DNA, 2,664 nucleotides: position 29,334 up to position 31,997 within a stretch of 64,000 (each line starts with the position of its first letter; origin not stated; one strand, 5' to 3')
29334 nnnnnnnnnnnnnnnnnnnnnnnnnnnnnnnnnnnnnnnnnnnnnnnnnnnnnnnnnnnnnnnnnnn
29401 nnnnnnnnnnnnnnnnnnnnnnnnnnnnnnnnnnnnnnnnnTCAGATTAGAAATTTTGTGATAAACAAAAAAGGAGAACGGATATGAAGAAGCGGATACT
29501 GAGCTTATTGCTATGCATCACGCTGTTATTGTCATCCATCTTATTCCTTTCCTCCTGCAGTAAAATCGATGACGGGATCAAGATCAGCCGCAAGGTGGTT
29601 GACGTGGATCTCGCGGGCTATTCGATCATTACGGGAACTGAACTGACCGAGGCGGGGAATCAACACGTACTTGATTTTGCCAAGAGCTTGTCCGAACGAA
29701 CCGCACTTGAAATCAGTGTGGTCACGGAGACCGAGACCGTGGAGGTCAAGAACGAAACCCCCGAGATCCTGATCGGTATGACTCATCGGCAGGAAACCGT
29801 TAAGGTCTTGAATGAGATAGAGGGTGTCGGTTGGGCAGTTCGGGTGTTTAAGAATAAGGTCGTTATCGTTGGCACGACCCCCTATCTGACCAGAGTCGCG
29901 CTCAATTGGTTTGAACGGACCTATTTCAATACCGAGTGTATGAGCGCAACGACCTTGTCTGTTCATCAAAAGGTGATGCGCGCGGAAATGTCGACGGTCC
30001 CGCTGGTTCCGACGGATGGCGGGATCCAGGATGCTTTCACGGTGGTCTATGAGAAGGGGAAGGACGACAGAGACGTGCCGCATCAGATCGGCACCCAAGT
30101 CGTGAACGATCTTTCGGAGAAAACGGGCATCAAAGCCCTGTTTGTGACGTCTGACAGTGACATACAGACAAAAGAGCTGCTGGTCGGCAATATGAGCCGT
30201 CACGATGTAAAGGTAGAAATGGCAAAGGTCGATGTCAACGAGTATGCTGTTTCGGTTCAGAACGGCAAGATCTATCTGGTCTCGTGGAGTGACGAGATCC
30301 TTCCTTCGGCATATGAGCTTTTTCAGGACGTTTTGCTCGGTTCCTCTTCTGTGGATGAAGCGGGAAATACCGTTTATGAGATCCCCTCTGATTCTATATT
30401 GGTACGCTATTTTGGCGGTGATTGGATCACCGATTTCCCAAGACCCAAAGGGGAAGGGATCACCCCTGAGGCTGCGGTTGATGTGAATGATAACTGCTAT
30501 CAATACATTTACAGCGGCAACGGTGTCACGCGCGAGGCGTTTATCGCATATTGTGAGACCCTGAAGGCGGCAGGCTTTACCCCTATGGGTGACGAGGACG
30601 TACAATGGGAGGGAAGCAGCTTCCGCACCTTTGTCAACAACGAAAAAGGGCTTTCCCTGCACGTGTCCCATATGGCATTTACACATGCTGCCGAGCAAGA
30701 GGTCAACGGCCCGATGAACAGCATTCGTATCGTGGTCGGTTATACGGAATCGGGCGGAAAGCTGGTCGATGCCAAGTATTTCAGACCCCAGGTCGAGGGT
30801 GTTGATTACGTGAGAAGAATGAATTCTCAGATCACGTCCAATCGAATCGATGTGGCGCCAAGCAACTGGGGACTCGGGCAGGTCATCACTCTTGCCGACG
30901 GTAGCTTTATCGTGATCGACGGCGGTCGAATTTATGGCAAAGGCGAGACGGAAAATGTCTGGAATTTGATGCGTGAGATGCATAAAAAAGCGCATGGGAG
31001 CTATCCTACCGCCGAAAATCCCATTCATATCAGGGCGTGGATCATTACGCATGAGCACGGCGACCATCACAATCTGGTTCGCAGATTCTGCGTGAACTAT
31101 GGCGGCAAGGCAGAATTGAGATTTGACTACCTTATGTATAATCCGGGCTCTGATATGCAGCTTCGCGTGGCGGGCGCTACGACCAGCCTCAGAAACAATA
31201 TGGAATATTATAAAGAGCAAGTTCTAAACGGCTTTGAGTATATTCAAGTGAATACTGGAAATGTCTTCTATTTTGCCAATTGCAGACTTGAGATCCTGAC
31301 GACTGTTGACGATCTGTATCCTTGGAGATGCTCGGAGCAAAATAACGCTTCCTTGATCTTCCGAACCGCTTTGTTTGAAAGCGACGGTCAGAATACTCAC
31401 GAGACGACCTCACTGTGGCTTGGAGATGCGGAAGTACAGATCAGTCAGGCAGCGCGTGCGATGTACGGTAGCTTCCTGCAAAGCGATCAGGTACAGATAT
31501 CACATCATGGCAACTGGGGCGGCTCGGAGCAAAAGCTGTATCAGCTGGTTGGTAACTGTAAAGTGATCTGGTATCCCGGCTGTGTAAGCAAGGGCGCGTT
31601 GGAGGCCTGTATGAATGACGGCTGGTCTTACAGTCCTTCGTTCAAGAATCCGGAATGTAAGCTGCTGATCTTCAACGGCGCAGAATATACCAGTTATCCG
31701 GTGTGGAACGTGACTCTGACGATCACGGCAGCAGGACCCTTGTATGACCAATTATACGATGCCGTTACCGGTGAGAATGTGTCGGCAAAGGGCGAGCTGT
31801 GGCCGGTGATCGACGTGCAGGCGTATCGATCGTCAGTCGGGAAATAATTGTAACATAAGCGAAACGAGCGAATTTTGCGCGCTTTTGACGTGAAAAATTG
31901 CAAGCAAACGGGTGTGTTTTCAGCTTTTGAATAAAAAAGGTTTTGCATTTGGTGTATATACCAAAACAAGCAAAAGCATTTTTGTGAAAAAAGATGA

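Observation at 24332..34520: Four tandem paralogous lipoproteins with a ComEC-type metallo-beta-lactamase domain, with no partner genes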

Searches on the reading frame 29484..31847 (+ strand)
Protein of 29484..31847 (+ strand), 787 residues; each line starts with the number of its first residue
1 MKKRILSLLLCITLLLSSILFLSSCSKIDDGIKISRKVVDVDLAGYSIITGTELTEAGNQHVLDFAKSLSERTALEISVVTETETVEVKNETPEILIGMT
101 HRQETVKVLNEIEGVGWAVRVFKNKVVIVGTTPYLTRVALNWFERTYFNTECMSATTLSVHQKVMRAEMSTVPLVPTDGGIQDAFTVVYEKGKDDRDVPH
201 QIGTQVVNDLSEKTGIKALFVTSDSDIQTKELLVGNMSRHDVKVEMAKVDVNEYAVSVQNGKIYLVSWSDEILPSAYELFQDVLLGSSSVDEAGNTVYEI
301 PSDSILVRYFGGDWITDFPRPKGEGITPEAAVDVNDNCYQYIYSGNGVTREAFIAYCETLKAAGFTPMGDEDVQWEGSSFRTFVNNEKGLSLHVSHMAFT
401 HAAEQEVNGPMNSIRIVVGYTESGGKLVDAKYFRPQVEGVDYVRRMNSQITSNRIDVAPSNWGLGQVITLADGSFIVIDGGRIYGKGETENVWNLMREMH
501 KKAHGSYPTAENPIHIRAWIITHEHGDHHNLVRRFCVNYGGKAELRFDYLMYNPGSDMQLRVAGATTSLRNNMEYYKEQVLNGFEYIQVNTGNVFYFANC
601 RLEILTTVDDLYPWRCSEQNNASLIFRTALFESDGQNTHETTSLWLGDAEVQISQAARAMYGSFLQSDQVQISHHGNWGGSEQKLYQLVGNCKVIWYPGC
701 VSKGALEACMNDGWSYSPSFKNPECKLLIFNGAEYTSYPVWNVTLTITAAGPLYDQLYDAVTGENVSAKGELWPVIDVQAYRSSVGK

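Call 3: search_protein_families(library=pfam, proteins=[window:29484-31847:+], max_evalue=1)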
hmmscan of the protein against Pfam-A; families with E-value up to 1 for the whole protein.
window:29484-31847:+ (787 aa): 1 family
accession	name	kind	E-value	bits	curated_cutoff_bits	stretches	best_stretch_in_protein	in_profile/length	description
PF00753.33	Lactamase_B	-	0.18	12.2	22.7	1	509-528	37-56/196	Metallo-beta-lactamase superfamily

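Call 4: search_protein_families(library=ncbifam, proteins=[window:29484-31847:+], max_evalue=1)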
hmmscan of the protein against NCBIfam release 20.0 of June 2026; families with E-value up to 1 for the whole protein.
window:29484-31847:+ (787 aa): 1 family
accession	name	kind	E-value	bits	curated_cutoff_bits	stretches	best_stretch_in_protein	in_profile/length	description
NF045871.1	MBA_Nterm_para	domain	0.21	11.3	55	0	2-67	4-74/132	MBA family surface membrane protein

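Call 6: find_homologous_proteins(query=window:29484-31844:+, max_evalue=0.001)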
Query window:29484-31844:+ (787 aa): 37 proteins with E <= 0.001 among 8000 candidates.
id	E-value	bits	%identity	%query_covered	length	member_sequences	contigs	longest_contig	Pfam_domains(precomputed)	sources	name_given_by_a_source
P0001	0.0e+0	1430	77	100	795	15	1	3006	-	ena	-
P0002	0.0e+0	1201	64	100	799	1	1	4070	-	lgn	-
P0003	0.0e+0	1191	64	100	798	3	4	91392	-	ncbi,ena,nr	ncbi:MAG: hypothetical protein J6B09_03675 [Clostridia bacterium]|nr:hypothetical protein [Clostridi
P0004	0.0e+0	1175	63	100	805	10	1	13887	-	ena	-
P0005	0.0e+0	1137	62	98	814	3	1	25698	-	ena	-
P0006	0.0e+0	1129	61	98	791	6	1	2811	-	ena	-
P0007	0.0e+0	1112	62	99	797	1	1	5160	-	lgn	-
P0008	0.0e+0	1094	61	100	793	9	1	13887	-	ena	-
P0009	0.0e+0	1086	61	100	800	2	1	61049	-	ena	-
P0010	0.0e+0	1072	60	97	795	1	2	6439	-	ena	-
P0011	0.0e+0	1060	61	96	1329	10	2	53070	-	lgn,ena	-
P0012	0.0e+0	1035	60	95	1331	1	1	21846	-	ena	-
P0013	0.0e+0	1012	58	100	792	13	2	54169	-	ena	-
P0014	7.4e-295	998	58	100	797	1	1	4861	-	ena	-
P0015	2.9e-293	993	58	98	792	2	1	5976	-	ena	-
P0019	4.4e-178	612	41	97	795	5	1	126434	-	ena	-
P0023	1.4e-139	485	36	97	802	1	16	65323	-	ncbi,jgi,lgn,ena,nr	ncbi:MAG: hypothetical protein E7590_05540 [Ruminococcaceae bacterium]|nr:hypothetical protein [Osci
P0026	8.9e-98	347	33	99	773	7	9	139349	PF00753.34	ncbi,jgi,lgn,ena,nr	ncbi:MAG: MBL fold metallo-hydrolase [Ruminococcaceae bacterium]|nr:MBL fold metallo-hydrolase [Osci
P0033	5.3e-14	70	24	66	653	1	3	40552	-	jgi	-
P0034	4.3e-12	63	29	30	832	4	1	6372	-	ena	-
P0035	3.5e-10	57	26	48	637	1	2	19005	PF00753.34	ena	-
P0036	5.3e-10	56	28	37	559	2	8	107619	-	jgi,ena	-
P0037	1.3e-9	55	23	59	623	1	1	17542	PF00753.34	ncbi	-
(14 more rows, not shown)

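Call 11: find_encoding_contigs(protein=P0003, flank=10000, max_places=3)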
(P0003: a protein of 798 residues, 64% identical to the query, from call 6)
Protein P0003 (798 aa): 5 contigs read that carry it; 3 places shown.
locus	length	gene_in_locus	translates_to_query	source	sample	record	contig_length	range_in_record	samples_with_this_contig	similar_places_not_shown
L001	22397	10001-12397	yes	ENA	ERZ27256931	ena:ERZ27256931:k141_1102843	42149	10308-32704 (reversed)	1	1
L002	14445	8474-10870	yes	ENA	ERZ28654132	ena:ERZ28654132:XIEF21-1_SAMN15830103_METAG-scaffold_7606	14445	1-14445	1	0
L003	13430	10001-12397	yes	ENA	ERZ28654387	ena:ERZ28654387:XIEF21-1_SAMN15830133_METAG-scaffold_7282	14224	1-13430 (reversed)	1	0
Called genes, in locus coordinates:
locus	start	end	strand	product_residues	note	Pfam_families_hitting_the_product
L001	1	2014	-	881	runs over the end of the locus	PF01411:tRNA-synt_2c, PF07973:tRNA_SAD, PF02272:DHHA1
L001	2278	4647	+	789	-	-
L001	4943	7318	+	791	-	-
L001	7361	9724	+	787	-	-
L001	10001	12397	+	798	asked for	-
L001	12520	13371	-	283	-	PF01869:BcrAD_BadFG, PF03630:Fumble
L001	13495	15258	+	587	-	PF05833:NFACT_N, PF05670:NFACT-R_1, PF18297:NFACT-R_2 (weak)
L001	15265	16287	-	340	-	PF00589:Phage_integrase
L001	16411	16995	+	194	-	-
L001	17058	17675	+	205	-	PF00702:Hydrolase, PF13419:HAD_2, PF13242:Hydrolase_like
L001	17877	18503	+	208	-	-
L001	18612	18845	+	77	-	PF04023:FeoA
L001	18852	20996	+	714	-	PF01926:MMR_HSR1, PF02421:FeoB_N, PF17910:FeoB_Cyto, PF07670:Gate, PF07664:FeoB_C, PF07670:Gate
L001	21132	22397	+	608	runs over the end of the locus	PF00270:DEAD (faint), PF04851:ResIII, PF17757:UvrB_inter, PF27431:UvrB_3rd, PF00271:Helicase_C, PF12344:UvrB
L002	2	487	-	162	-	?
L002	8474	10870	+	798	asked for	-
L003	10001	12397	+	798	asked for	-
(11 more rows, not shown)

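Call 12: find_encoding_contigs(protein=P0026, flank=10000, max_places=3)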
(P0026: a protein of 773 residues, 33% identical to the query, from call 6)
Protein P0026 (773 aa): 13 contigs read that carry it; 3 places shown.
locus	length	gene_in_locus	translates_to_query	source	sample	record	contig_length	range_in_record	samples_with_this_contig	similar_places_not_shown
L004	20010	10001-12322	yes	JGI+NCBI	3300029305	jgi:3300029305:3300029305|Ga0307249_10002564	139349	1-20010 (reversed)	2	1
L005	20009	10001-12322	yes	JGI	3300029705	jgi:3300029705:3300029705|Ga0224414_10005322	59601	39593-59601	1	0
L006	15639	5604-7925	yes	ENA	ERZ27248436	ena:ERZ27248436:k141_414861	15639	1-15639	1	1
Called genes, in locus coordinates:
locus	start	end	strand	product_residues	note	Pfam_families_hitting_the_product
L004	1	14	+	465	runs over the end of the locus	PF01225:Mur_ligase (weak), PF08245:Mur_ligase_M, PF02875:Mur_ligase_C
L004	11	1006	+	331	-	PF00953:Glycos_transf_4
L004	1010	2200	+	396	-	PF01098:FTSW_RODA_SPOVE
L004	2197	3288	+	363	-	PF03033:Glyco_transf_28, PF04101:Glyco_tran_28_C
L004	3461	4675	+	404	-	PF00091:Tubulin, PF12327:FtsZ_C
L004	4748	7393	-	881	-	PF01411:tRNA-synt_2c, PF07973:tRNA_SAD, PF02272:DHHA1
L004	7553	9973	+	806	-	-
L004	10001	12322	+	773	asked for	PF00753:Lactamase_B (faint)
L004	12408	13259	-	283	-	PF01869:BcrAD_BadFG, PF03630:Fumble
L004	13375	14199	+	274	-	PF00702:Hydrolase, PF13344:Hydrolase_6, PF13242:Hydrolase_like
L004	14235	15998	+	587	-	PF05833:NFACT_N, PF05670:NFACT-R_1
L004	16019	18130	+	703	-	PF01751:Toprim (weak), PF01131:Topoisom_bac, PF13342:Toprim_Crpt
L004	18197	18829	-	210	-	PF13306:LRR_5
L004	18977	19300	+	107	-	PF12973:Cupin_7 (weak), PF02311:AraC_binding (weak), PF07883:Cupin_2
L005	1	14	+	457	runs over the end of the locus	PF01225:Mur_ligase (weak), PF08245:Mur_ligase_M, PF02875:Mur_ligase_C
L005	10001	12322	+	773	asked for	PF00753:Lactamase_B (faint)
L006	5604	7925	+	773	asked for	PF00753:Lactamase_B (faint)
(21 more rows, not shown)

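Call 14: find_encoding_contigs(protein=P0019, flank=10000, max_places=2)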
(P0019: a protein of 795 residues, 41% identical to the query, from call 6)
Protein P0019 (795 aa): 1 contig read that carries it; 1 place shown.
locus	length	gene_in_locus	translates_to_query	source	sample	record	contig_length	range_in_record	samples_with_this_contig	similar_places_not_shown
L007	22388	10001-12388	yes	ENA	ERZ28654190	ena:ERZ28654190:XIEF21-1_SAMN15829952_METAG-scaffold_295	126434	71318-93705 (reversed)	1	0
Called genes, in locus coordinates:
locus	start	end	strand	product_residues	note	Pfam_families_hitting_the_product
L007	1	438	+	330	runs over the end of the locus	PF00953:Glycos_transf_4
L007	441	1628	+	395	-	PF01098:FTSW_RODA_SPOVE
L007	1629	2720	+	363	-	PF03033:Glyco_transf_28, PF04101:Glyco_tran_28_C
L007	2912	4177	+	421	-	PF00091:Tubulin, PF12327:FtsZ_C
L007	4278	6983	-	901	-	PF01411:tRNA-synt_2c, PF07973:tRNA_SAD, PF02272:DHHA1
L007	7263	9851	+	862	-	-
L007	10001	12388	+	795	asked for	-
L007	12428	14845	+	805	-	-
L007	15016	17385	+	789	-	-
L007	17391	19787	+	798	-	-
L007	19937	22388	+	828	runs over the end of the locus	-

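Call 15: find_encoding_contigs(protein=P0011, flank=10000, max_places=2)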
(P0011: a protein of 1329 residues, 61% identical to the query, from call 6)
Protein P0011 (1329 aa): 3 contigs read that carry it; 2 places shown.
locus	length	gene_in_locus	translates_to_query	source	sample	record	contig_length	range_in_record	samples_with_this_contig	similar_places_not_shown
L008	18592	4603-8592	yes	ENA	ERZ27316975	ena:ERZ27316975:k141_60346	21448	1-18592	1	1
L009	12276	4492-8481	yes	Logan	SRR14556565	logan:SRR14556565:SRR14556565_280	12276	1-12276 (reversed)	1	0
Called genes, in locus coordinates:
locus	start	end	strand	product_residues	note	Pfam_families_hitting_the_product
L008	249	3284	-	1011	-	PF02837:Glyco_hydro_2_N, PF22666:Glyco_hydro_2_N2 (faint), PF00703:Glyco_hydro_2 (weak), PF02836:Glyco_hydro_2_C, PF16353:LacZ_4, PF02929:Bgal_small_N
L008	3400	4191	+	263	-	PF02311:AraC_binding, PF00165:HTH_AraC (weak), PF12833:HTH_18, PF00165:HTH_AraC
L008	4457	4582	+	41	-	-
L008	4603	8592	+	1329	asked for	-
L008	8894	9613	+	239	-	PF00440:TetR_N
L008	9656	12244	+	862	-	PF07581:Glug (faint)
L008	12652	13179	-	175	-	PF14512:TM1586_NiRdase (faint), PF00881:Nitroreductase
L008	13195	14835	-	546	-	PF02574:S-methyl_trans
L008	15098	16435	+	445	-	PF02746:MR_MLE_N, PF13378:MR_MLE_C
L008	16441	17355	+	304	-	PF03737:RraA-like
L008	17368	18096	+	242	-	PF00106:adh_short, PF13460:NAD_binding_10 (weak), PF13561:adh_short_C2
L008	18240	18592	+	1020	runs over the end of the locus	PF17132:Glyco_hydro_106 (weak)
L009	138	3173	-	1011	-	PF02837:Glyco_hydro_2_N, PF22666:Glyco_hydro_2_N2 (faint), PF00703:Glyco_hydro_2 (weak), PF02836:Glyco_hydro_2_C, PF16353:LacZ_4, PF02929:Bgal_small_N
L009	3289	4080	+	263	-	PF02311:AraC_binding, PF00165:HTH_AraC (weak), PF12833:HTH_18, PF00165:HTH_AraC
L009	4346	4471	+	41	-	-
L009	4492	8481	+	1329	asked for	-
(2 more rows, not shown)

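Call 19: predict_structure(alignment_id=A2)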
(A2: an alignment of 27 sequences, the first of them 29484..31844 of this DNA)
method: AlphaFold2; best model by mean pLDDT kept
length: 787 residues; sequences in the alignment: 27
mean_pLDDT: 88.2   pTM: 0.84
mean pLDDT of the five models: 88.2, 87.2, 86.6, 86.4, 85.2
residues with pLDDT >= 90: 474; 70-90: 264; 50-70: 33; < 50: 16
segments of 3 or more residues with pLDDT < 50: 18-29
pLDDT, mean of each block of 10 residues (from residue 1): 69 57 34 89 94 95 94 91 87 95 96 95 95 96 90 89 94 71 74 83 94 86 77 89 89 92 91 94 92 85 92 86 88 88 93 96 90 88 91 94 89 92 68 91 96 82 90 96 85 96 98 97 88 95 96 86 67 91 91 95 94 78 93 94 92 91 94 74 87 89 87 89 93 76 95 96 94 93 86
secondary structure, 60 per line:
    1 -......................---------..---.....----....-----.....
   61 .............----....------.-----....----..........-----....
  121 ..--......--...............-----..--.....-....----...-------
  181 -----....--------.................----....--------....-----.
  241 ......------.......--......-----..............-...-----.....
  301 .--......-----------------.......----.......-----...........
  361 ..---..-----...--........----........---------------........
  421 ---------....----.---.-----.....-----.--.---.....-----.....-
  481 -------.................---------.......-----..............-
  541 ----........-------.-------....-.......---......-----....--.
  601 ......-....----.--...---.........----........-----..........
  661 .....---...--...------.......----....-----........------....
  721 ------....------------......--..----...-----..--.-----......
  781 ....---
elements in order (helices of 4 or more, strands of 3 or more residues): H2-23 E38-42 E47-50 H56-73 E78-81 E94-97 H103-111 E117-122 E125-130 H133-147 E157-161 E163-166 E171-173 E186-189 H198-214 E219-222 E231-234 H240-246 E253-259 E262-267 H273-286 E288-290 E296-301 E304-309 E327-333 E338-344 H350-362 E373-375 E378-385 E390-397 E413-420 H430-433 E448-452 E465-469 E475-479 H488-504 E514-520 H526-539 E545-552 H568-571 H573-579 E583-588 E594-597 E600-606 H608-611 E625-633 E638-645 H651-665 E669-671 H683-689 E694-697 H703-710 H717-720 E727-730 E743-748 E757-759 E775-777 H778-784

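Call 22: fold_search(model_id=the predicted structure, library=pdb)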
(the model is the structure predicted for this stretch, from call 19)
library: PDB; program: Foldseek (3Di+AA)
matches with E <= 10: 997; with E <= 0.001: 54
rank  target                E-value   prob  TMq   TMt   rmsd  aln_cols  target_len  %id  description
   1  4h04_A                4.0e-06  1.00  0.13  0.16  10.4       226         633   12  Lacto-N-biosidase from Bifidobacterium bifidum (released 2013-03-20)
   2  1ww1_B                1.2e-05  1.00  0.21  0.59   6.2       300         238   11  Crystal structure of tRNase Z from Thermotoga maritima (released 2005-02-22)
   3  6pwi_A                1.4e-05  1.00  0.15  0.19  10.8       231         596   11  Structure of CpGH84D (released 2019-09-11)
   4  3gh4                  2.0e-05  1.00  0.14  0.20   9.5       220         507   12  Crystal structure of beta-hexosaminidase from Paenibacillus sp. TS12 (released 2009-07-07)
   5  5bxp_A                2.0e-05  1.00  0.13  0.16  10.4       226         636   12  LNBase in complex with LNB-LOGNAc (released 2015-09-09)
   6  5bxr_A                2.1e-05  1.00  0.13  0.16  10.7       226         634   12  LNBase in complex with LNB-NHAcDNJ (released 2015-09-09)
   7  8pxt_B                2.1e-05  1.00  0.14  0.17  13.7       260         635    8  Targeting extended blood antigens by Akkermansia muciniphila enzymes unveils a missing link for generating universal d (released 2024-02-28)
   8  3sur                  2.5e-05  1.00  0.14  0.20   9.6       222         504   13  Crystal structure of beta-hexosaminidase from Paenibacillus sp. TS12 in complex with NAG-thiazoline. (released 2012-06-06)
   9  4h04_B                2.7e-05  1.00  0.13  0.16  15.6       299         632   12  Lacto-N-biosidase from Bifidobacterium bifidum (released 2013-03-20)
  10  6pwi_B                3.2e-05  1.00  0.16  0.20  10.3       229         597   11  Structure of CpGH84D (released 2019-09-11)
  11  7dva_B                3.4e-05  1.00  0.16  0.22  12.8       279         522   11  Structure of wild type Bt4394, a GH20 family sulfoglycosidase, in complex with 6S-GlcNAc (released 2022-01-19)
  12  3gh7                  5.9e-05  1.00  0.13  0.19   9.7       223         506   13  Crystal structure of beta-hexosaminidase from Paenibacillus sp. TS12 in complex with GalNAc (released 2009-07-07)
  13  5bxt_B                6.6e-05  1.00  0.15  0.18  15.7       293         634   10  LNBase in complex with LNB-NHAcAUS (released 2015-09-09)
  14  6pv4_D                7.0e-05  1.00  0.15  0.19  10.4       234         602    8  Structure of CpGH84A (released 2019-09-11)
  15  8pxv_C                7.4e-05  1.00  0.14  0.17  13.5       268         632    8  Targeting extended blood antigens by Akkermansia muciniphila enzymes unveils a missing link for generating universal d (released 2024-02-28)
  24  7dva_A                1.2e-04  1.00  0.16  0.22  12.6       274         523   11  Structure of wild type Bt4394, a GH20 family sulfoglycosidase, in complex with 6S-GlcNAc (released 2022-01-19)
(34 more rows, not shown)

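Call 26: search_protein_families(library=pfam, proteins=[P0011, P0033, P0034, P0035, P0036, P0037, P0026], max_evalue=0.1)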
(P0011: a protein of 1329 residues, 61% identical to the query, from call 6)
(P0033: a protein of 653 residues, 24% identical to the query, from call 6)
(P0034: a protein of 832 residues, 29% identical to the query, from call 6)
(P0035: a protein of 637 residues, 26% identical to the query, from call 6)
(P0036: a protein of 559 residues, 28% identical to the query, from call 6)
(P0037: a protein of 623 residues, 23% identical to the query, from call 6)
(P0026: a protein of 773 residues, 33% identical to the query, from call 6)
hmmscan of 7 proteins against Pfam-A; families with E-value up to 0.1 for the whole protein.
P0011 (1329 aa): 1 family
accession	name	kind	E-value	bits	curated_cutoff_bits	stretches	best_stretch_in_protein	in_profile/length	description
PF00753.33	Lactamase_B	-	0.04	14.3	22.7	1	1011-1083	14-71/196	Metallo-beta-lactamase superfamily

P0033 (653 aa): 5 families
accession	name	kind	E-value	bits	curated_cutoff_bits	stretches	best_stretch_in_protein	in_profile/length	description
PF15807.10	MAP17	-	0.0041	17.6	29.6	1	10-88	41-121/122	Membrane-associated protein 117 kDa, PDZK1-interacting protein 1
PF00753.33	Lactamase_B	-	0.0069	16.8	22.7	1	367-556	3-157/196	Metallo-beta-lactamase superfamily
PF01719.23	Rep_OBD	-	0.047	14.3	24.6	0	167-242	41-115/121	Plasmid replication protein, origin binding domain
PF07172.16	GRP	-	0.065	14.3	30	0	1-79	1-78/90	Glycine rich protein family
PF05984.18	Cytomega_UL20A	-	0.091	13.6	27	1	6-73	3-64/107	Cytomegalovirus UL20A protein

P0034 (832 aa): 1 family
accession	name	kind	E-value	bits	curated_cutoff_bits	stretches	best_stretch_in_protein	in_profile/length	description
PF00753.33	Lactamase_B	-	0.00018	21.9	22.7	1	498-660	4-151/196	Metallo-beta-lactamase superfamily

P0035 (637 aa): 5 families
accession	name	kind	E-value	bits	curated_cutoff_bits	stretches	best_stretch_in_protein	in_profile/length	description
PF00753.33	Lactamase_B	-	3.2e-06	27.7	22.7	1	364-527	5-150/196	Metallo-beta-lactamase superfamily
PF09581.16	Spore_III_AF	-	0.00064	20.2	28.3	1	3-107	23-123/185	Stage III sporulation protein AF (Spore_III_AF)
PF22251.1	PFF1_TM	-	0.021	14.8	32.3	1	5-95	104-194/300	Vacuolar membrane protease, transmembrane domain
PF12706.13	Lactamase_B_2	-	0.041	13.9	27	1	408-547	31-164/200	Beta-lactamase superfamily domain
PF06390.17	NESP55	-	0.097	12.7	35.4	0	37-97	83-142/261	Neuroendocrine-specific golgi protein P55 (NESP55)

P0036 (559 aa): 2 families
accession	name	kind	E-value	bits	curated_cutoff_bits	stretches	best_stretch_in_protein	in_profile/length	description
PF00753.33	Lactamase_B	-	0.00031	21.2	22.7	1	122-311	8-178/196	Metallo-beta-lactamase superfamily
PF12706.13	Lactamase_B_2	-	0.00062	19.9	27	1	133-281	3-147/200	Beta-lactamase superfamily domain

P0037 (623 aa): 5 families
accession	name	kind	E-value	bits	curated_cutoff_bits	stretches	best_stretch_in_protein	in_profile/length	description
PF00753.33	Lactamase_B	-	3.1e-08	34.2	22.7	1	342-419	6-80/196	Metallo-beta-lactamase superfamily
PF17164.10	DUF5122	-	0.004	17.8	27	0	378-389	3-14/36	Domain of unknown function (DUF5122) beta-propeller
PF12706.13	Lactamase_B_2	-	0.012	15.6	27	1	377-412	25-59/200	Beta-lactamase superfamily domain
PF02585.22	PIG-L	-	0.042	14.8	28.2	0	354-395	76-118/129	GlcNAc-PI de-N-acetylase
PF16339.10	DUF4969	-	0.067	14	31.4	0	2-25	1-24/79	Domain of unknown function (DUF4969)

P0026 (773 aa): 1 family
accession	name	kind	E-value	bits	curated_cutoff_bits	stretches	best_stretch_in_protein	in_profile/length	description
PF00753.33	Lactamase_B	-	1.3e-05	25.7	22.7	1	441-518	6-69/196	Metallo-beta-lactamase superfamily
